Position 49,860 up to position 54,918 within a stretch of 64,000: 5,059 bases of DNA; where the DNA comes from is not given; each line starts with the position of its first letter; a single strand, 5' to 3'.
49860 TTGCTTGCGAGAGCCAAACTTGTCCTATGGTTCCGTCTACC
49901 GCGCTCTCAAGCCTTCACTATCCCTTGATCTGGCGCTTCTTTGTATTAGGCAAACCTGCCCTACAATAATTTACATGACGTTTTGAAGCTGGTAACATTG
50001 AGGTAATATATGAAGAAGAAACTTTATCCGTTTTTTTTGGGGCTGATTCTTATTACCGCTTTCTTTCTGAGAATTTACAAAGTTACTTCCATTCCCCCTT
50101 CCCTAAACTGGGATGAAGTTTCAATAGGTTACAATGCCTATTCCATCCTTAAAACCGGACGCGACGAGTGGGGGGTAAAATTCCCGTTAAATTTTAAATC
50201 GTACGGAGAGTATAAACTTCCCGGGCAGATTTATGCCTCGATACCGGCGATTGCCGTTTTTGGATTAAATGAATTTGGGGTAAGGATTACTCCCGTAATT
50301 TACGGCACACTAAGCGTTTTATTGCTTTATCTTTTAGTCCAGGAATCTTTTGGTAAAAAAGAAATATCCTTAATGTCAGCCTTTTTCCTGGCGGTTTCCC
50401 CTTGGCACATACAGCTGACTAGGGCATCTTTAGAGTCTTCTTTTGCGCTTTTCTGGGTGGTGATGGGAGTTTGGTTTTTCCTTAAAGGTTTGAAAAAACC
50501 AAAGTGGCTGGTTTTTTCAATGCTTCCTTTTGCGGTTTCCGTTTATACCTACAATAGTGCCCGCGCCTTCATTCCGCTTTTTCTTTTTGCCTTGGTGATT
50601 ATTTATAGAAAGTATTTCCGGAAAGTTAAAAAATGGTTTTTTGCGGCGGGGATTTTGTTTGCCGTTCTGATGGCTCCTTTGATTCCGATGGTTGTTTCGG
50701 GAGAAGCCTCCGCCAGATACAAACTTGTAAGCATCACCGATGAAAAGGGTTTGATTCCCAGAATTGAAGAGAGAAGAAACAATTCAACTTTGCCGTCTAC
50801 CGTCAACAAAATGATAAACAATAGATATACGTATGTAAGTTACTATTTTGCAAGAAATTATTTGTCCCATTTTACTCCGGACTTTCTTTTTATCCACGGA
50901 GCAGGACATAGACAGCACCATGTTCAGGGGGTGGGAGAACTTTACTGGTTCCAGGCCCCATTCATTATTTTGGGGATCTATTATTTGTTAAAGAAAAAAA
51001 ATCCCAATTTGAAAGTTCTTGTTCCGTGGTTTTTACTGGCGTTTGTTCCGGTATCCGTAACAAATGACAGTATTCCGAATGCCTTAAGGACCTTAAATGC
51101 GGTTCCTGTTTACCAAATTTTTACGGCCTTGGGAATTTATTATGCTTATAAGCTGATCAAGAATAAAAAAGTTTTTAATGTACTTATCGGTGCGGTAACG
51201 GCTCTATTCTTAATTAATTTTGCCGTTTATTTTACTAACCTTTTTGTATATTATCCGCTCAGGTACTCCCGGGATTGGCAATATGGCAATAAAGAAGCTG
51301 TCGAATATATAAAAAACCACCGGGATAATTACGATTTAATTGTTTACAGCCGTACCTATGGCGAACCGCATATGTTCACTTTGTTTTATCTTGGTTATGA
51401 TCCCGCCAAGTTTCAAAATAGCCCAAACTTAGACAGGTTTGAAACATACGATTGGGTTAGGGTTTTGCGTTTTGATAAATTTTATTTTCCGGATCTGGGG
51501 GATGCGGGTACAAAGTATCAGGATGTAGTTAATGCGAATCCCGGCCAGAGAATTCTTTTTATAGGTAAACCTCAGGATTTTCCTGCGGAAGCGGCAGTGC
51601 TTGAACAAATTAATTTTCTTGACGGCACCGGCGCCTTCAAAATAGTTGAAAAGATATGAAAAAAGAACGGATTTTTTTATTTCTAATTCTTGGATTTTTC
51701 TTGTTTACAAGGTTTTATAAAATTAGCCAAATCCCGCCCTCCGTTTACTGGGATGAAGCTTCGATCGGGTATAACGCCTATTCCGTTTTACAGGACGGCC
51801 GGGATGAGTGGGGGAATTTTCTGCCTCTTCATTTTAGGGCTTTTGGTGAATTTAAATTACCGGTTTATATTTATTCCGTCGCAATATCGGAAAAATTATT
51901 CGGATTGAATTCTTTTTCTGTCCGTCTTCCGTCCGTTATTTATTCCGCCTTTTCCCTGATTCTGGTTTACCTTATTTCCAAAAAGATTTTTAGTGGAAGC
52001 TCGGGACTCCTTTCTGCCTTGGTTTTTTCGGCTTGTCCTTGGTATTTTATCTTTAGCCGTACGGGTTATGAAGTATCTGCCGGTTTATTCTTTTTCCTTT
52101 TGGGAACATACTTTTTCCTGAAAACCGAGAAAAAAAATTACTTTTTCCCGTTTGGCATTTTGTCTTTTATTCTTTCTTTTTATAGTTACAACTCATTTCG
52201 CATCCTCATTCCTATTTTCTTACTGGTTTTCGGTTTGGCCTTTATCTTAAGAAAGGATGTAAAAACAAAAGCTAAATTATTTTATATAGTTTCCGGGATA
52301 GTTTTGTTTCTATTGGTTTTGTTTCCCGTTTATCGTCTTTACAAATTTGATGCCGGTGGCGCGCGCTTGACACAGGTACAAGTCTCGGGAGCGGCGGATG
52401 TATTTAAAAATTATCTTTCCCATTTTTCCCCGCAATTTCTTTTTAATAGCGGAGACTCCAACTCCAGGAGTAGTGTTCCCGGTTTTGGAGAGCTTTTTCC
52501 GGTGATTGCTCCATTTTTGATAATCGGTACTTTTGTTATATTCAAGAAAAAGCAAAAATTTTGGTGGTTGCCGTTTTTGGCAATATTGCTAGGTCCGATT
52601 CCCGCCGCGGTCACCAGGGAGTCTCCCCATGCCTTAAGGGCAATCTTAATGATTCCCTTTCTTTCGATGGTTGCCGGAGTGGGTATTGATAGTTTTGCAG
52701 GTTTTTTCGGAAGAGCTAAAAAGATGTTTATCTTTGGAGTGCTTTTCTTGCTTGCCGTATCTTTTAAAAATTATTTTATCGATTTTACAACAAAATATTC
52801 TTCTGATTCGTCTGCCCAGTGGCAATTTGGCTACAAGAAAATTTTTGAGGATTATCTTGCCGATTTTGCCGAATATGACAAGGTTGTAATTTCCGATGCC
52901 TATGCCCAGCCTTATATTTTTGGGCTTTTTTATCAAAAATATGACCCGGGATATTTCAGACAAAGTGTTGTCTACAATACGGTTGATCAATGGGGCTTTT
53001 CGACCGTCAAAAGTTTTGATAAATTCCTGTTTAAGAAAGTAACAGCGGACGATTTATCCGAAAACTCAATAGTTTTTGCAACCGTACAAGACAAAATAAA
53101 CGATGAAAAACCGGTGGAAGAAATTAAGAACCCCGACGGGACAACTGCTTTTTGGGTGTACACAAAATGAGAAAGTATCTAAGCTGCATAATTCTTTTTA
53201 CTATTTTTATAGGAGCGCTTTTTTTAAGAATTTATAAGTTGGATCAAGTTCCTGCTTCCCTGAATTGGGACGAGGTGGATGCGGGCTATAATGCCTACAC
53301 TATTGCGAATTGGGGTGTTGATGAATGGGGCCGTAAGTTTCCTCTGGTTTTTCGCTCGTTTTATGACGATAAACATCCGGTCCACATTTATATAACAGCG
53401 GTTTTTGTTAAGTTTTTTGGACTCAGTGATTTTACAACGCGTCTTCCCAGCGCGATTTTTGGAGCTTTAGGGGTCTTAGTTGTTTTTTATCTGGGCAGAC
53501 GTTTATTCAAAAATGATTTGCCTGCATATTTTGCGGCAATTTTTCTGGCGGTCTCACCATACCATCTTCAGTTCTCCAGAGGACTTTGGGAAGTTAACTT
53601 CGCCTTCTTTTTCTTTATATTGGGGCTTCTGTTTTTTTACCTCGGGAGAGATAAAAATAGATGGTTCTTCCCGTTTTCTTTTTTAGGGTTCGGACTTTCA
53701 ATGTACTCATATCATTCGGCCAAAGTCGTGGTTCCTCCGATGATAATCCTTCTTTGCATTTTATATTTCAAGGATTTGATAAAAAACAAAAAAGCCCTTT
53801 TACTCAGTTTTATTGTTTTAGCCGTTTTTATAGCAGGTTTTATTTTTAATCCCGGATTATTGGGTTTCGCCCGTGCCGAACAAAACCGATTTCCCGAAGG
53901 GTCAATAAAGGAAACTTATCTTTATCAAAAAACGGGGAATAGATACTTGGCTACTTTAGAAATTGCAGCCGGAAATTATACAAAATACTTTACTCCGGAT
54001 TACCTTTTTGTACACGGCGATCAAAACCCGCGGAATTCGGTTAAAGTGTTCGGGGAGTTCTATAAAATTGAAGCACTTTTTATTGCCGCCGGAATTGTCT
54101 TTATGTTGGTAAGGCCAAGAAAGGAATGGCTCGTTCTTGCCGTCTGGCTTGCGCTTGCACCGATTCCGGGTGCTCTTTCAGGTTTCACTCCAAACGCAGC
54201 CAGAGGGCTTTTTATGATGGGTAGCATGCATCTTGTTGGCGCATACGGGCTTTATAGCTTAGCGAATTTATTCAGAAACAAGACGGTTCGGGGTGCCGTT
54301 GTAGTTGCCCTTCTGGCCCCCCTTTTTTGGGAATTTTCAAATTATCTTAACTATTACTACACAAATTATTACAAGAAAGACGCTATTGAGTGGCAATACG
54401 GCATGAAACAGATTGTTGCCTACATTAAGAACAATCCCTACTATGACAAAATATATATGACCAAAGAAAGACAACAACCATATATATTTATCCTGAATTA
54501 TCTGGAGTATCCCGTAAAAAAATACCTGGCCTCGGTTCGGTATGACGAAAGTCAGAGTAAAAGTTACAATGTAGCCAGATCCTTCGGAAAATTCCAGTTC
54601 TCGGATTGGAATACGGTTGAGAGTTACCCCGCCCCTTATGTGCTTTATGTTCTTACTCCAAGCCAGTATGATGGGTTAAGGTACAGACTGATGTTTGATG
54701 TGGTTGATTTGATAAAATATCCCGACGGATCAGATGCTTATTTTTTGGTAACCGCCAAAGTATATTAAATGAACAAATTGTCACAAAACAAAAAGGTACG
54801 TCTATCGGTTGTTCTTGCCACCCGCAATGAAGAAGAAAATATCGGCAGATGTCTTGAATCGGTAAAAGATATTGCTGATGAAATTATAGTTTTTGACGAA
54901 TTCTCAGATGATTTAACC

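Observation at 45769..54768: Four-member GT-C family A with a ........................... loop, arranged as three tandem copies plus one inverted copy, and a truncated relative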

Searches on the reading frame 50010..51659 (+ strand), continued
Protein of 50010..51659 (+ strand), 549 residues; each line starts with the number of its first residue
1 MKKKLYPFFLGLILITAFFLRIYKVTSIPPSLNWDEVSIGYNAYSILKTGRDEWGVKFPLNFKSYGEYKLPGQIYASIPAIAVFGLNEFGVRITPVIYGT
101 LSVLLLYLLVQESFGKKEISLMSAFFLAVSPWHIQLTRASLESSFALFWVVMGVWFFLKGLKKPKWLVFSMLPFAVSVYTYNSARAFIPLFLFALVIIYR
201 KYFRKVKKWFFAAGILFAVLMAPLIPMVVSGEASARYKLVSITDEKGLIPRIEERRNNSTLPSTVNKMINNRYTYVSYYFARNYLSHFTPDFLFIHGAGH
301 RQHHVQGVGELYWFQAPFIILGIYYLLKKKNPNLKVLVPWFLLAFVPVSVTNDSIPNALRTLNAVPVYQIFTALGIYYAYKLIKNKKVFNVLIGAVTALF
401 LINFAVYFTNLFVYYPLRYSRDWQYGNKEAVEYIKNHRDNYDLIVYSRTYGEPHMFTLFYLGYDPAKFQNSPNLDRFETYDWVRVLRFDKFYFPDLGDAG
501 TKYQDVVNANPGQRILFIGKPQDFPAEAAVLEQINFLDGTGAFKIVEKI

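Call 70: search_solved_structures(query=A4, max_evalue=10, show_alignments=5)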
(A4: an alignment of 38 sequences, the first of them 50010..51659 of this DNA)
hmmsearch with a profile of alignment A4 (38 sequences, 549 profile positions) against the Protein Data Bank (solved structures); distinct sequences matched with E-value up to 10: 2.
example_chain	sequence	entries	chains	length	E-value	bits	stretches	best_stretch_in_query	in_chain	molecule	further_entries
5ezm_A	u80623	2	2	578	5.4e-06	28.6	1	69-228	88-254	4-amino-4-deoxy-L-arabinose transferase or related glycosyltransferases of PMT family | 4-amino-4-deoxy-L-arabinose (L-Ara4N) transferase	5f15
8i9p_Lh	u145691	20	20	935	0.24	13.2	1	98-195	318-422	dolichyl-diphosphooligosaccharide--protein glycotransferase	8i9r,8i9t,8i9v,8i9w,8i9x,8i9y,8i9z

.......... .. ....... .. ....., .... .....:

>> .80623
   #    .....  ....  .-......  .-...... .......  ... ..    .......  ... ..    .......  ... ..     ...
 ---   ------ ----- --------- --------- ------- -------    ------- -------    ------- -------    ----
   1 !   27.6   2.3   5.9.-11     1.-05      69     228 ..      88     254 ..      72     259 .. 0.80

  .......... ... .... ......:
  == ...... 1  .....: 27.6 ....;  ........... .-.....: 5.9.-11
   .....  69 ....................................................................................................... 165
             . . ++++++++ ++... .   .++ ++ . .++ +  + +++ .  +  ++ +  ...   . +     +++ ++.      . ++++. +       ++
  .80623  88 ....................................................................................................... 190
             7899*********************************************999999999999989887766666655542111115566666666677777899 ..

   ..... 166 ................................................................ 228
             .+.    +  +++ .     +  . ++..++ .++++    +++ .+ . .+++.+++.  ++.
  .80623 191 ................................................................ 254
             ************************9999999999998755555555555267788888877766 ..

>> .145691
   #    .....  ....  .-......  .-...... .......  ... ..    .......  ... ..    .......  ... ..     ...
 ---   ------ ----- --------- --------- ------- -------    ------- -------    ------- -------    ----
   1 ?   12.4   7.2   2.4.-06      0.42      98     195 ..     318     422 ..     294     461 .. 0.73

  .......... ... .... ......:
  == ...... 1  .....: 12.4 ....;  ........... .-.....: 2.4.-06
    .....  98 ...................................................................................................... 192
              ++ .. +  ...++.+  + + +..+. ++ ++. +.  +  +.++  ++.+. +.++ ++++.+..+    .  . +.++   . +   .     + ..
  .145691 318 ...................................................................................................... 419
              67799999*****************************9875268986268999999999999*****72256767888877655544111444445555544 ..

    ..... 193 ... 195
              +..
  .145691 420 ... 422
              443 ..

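Call 75: list_cluster_members(proteins=[P0121, window:50010-51659:+, window:45769-47403:-])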
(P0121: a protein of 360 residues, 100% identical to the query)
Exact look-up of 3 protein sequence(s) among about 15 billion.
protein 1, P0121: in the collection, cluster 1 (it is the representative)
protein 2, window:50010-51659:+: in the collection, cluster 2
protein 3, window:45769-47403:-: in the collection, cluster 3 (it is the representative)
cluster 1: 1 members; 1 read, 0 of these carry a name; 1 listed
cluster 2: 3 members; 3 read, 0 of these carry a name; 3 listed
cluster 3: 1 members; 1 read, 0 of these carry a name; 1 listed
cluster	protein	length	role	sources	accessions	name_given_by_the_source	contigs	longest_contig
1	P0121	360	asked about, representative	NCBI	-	-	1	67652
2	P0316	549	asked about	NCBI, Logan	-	-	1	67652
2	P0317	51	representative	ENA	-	-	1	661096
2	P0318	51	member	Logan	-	-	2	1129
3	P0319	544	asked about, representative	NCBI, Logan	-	-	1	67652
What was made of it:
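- Tried and rejected: Cluster look-up gave no organism name (call 75).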

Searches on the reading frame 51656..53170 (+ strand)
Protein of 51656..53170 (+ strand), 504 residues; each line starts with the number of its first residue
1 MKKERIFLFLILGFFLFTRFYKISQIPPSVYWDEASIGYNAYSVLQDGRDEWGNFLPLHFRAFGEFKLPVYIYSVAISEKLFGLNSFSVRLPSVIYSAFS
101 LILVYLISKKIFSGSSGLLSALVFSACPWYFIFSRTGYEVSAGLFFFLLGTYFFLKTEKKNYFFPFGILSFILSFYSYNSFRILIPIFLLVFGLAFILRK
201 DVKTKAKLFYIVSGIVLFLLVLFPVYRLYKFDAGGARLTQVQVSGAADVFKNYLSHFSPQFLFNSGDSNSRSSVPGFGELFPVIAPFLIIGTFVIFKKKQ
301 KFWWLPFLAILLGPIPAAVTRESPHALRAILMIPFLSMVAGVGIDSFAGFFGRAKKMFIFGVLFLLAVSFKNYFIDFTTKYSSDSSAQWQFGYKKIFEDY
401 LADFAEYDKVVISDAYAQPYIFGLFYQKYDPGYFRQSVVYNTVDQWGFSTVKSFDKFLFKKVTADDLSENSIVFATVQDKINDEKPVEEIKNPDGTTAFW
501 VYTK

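Call 4: search_protein_families(library=pfam, proteins=[window:51656-53170:+], max_evalue=0.01)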
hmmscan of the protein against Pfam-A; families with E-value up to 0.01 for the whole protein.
window:51656-53170:+ (504 aa): 1 family
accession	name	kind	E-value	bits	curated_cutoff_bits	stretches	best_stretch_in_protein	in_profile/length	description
PF13231.12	PMT_2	-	3.8e-12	47.1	26.1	1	69-224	4-156/160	Dolichyl-phosphate-mannose-protein mannosyltransferase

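Call 35: search_protein_families(library=ncbifam, proteins=[window:51656-53170:+], max_evalue=0.01)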
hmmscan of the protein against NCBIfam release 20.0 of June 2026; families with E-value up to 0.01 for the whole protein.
window:51656-53170:+ (504 aa): 2 families
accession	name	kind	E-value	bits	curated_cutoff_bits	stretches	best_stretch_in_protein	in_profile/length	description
NF009784.2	PRK13279.1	equivalog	4.4e-06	25.6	567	1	53-148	46-141/539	lipid IV(A) 4-amino-4-deoxy-L-arabinosyltransferase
TIGR04477.1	sorted_by_XrtN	equivalog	0.00037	18.7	250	1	91-241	70-216/822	XrtN system VIT domain-containing protein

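Call 87: find_homologous_proteins(query=window:51656-53170:+, max_evalue=1e-50)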
Query window:51656-53170:+ (504 aa): 868 proteins with E <= 1e-50 among 8000 candidates; the best 120 are listed.
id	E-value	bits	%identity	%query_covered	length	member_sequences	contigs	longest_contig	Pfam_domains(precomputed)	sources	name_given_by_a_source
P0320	0.0e+0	1109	100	100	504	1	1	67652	PF13231.13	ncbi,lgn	-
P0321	3.8e-210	717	65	100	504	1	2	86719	PF13231.13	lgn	-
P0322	1.2e-208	712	64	100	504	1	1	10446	PF13231.13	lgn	-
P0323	2.7e-207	708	63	100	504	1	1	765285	PF13231.13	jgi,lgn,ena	-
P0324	8.6e-207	706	63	100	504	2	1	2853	PF13231.13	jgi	-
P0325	2.6e-206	704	63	98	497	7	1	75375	PF02516.21,PF13231.13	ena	-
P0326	5.6e-202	690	63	100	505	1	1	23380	PF13231.13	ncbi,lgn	-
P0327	1.2e-199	682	61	100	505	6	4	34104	PF13231.13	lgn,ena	-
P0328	3.3e-198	678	60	100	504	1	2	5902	PF13231.13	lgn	-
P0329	2.2e-194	665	61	100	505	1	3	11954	PF13231.13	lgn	-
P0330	2.3e-191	655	59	99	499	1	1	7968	PF13231.13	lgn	-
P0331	1.1e-187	643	59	100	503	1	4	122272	PF13231.13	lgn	-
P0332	1.1e-174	600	53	99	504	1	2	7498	PF13231.13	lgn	-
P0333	2.3e-169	583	53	100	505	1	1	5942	PF13231.13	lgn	-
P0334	5.4e-161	555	52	100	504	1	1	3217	PF02366.25,PF13231.13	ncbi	-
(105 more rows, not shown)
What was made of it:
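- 51656..53170 (+): Family member (504 aa). Loop motif 51734-51835; C-terminal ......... 53135-53161. This is the second variable slot of the island. Orthologs of 504-505 aa at 59-65% identity exist elsewhere (call 87).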

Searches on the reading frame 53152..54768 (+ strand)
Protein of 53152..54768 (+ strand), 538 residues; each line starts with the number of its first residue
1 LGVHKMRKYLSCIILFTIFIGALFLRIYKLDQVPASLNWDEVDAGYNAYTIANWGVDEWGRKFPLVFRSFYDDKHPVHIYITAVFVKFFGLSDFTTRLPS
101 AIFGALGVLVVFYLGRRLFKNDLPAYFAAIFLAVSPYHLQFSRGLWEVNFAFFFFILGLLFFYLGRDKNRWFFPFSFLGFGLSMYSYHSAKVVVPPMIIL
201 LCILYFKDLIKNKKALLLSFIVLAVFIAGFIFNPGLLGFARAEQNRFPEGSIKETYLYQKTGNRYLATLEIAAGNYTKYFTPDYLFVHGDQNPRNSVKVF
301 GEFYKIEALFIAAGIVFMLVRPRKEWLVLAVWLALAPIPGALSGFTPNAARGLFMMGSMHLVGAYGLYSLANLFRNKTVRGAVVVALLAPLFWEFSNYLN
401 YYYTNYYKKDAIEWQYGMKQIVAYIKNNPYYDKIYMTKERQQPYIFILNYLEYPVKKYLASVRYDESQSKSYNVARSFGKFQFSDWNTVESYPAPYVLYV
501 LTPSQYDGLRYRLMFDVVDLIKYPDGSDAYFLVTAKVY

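Call 4: search_protein_families(library=pfam, proteins=[window:53152-54768:+], max_evalue=0.01)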
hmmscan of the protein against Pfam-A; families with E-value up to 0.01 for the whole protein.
window:53152-54768:+ (538 aa): 2 families
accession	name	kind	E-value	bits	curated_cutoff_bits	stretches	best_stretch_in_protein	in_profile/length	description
PF13231.12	PMT_2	-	7e-19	69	26.1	1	73-227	1-155/160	Dolichyl-phosphate-mannose-protein mannosyltransferase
PF02366.24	PMT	-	5.4e-05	23.3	22.7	1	19-233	4-228/245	Dolichyl-phosphate-mannose-protein mannosyltransferase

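Call 35: search_protein_families(library=ncbifam, proteins=[window:53152-54768:+], max_evalue=0.01)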
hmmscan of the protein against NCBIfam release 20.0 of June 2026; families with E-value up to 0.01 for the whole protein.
window:53152-54768:+ (538 aa): 2 families
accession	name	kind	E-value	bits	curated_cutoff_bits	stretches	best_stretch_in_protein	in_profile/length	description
TIGR03663.1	TIGR03663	subfamily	4.5e-12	45.7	126.25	1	14-182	3-158/435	flippase activity-associated protein Agl23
NF047440.1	LA3751_2_3_fam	subfamily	0.0021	17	200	1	80-228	87-237/460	LA_3751/LA_3752 family putative glycosyltransferase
